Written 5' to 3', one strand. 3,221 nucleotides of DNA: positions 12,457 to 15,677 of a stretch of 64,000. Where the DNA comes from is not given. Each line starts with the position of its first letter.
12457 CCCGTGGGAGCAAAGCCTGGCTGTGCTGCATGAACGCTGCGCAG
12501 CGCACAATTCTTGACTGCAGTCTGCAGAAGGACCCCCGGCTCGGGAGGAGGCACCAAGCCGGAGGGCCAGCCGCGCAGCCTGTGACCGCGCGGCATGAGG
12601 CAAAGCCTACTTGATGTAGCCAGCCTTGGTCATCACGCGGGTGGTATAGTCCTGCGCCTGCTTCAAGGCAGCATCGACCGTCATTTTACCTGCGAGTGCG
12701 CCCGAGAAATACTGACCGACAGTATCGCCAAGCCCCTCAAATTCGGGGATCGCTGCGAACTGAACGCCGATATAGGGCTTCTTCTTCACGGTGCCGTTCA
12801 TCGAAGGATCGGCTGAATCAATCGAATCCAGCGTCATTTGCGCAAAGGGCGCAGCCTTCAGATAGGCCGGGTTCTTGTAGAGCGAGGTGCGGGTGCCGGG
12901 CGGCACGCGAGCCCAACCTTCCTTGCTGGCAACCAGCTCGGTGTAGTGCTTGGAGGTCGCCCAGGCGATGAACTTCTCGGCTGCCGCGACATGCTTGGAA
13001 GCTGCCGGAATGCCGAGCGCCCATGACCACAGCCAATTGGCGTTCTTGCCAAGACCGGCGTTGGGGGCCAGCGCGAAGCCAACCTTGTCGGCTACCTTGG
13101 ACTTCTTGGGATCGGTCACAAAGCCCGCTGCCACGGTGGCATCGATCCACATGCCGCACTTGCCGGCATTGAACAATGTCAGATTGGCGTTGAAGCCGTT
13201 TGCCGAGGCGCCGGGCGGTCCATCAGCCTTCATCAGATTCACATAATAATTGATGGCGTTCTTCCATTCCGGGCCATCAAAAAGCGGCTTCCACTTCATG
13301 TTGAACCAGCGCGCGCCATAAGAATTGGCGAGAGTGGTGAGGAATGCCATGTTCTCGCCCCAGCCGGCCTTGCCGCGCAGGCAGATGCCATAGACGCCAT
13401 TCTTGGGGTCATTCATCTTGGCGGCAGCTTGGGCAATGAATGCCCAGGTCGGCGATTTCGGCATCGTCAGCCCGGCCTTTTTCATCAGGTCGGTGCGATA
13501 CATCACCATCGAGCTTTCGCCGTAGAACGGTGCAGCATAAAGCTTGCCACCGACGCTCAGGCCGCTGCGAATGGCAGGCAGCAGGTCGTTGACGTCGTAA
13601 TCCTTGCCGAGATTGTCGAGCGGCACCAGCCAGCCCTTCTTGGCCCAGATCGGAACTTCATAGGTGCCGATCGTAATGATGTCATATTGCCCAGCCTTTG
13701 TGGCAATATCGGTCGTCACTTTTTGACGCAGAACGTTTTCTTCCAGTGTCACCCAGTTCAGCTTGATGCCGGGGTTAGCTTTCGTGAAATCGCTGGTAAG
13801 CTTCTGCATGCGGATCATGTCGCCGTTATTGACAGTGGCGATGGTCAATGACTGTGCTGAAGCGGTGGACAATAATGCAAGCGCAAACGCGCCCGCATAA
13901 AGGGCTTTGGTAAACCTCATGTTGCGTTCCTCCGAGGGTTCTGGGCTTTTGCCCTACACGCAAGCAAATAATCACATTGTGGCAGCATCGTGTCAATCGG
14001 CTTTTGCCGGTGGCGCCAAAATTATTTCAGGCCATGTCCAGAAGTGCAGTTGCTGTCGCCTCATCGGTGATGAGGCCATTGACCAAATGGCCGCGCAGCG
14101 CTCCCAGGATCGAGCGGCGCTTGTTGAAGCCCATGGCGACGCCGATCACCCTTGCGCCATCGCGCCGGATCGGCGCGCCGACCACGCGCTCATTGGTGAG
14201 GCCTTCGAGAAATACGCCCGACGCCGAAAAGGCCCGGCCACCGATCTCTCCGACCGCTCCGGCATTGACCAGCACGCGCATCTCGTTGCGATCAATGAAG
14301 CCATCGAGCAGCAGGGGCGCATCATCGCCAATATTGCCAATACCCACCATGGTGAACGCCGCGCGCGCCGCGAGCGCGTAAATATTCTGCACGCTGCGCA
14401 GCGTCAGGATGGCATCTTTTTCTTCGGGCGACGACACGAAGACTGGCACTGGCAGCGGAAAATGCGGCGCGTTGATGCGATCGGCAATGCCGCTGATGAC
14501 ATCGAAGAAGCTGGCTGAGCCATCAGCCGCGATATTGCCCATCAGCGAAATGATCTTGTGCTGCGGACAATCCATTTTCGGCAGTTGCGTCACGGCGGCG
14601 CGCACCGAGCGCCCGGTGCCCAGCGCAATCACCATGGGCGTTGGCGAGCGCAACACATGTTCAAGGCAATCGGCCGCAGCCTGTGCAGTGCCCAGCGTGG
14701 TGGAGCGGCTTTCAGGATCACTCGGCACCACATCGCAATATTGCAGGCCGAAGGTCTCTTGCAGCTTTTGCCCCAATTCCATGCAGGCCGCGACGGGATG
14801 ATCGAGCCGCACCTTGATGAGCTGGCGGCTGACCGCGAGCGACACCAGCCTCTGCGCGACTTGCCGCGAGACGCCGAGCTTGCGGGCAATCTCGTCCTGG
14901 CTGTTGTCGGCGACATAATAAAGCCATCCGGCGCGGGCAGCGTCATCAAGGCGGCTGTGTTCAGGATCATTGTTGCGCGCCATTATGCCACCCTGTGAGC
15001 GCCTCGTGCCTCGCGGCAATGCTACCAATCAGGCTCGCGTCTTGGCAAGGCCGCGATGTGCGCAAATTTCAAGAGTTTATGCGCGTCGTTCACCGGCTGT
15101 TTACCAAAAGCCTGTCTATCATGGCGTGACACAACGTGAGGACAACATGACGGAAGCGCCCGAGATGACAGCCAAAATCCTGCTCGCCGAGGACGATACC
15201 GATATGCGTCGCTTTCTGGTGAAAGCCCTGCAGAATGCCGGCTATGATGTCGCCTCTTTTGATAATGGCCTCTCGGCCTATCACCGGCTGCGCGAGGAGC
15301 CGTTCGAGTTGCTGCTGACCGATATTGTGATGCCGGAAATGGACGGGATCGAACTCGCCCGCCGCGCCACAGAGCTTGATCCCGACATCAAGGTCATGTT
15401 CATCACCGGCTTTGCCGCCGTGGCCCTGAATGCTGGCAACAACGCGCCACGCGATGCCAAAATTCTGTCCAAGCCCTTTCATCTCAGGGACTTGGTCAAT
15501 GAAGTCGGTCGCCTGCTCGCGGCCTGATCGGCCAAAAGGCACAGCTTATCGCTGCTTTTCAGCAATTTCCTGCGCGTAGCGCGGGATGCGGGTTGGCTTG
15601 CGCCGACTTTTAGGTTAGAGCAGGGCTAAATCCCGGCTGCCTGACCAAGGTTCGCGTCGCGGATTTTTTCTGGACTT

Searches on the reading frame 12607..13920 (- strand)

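Call 67: search_protein_families(library=pfam, proteins=[window:12607-13920:-], max_evalue=0.00001)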
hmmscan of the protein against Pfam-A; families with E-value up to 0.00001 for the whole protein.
window:12607-13920:- (437 aa): 1 family
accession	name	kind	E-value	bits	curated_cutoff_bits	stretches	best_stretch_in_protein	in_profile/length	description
PF01547.30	SBP_bac_1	-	1.7e-60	206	26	1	38-324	10-303/307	Bacterial extracellular solute-binding protein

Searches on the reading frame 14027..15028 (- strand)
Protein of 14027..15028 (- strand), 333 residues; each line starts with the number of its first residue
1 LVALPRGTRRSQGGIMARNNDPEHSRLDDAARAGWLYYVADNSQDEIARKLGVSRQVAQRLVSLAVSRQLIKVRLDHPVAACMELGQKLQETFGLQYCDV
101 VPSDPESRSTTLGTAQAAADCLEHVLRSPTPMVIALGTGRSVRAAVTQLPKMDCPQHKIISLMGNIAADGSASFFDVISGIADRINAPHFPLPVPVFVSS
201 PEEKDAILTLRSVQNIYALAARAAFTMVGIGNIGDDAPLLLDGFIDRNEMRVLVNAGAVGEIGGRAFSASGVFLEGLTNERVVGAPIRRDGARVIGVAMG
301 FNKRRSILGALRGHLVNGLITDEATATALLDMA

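Call 67: search_protein_families(library=pfam, proteins=[window:14027-15028:-], max_evalue=0.00001)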
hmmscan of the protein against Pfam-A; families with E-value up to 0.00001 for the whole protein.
window:14027-15028:- (333 aa): 1 family
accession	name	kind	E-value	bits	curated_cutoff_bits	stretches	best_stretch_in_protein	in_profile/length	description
PF04198.19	Sugar-bind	-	1.3e-59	202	27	1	78-330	2-256/257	Putative sugar-binding domain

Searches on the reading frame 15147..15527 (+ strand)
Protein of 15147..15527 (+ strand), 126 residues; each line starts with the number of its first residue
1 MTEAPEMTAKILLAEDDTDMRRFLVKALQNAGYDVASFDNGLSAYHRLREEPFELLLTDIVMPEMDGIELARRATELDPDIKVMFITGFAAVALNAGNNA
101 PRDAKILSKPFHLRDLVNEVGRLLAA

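Call 32: search_protein_families(library=pfam, proteins=[window:15147-15527:+], max_evalue=1)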
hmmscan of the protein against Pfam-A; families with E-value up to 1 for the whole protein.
window:15147-15527:+ (126 aa): 1 family
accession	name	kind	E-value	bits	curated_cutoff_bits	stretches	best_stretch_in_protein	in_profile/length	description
PF00072.30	Response_reg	-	4.1e-22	78.9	30.2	1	11-120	1-110/111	Response regulator receiver domain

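Call 33: search_protein_families(library=ncbifam, proteins=[window:15147-15527:+], max_evalue=1e-20)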
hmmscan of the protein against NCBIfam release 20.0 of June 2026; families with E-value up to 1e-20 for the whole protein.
window:15147-15527:+ (126 aa): 2 families
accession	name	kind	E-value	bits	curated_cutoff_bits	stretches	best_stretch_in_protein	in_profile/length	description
NF046022.1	RespRegCpdRBruc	equivalog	1.3e-58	196.2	180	1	9-126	2-119/120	cell cycle two-component system response regulator CpdR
NF046020.1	HisKinCckABruc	equivalog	1.2e-22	79.6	1000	1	8-124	749-867/868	cell cycle histidine kinase CckA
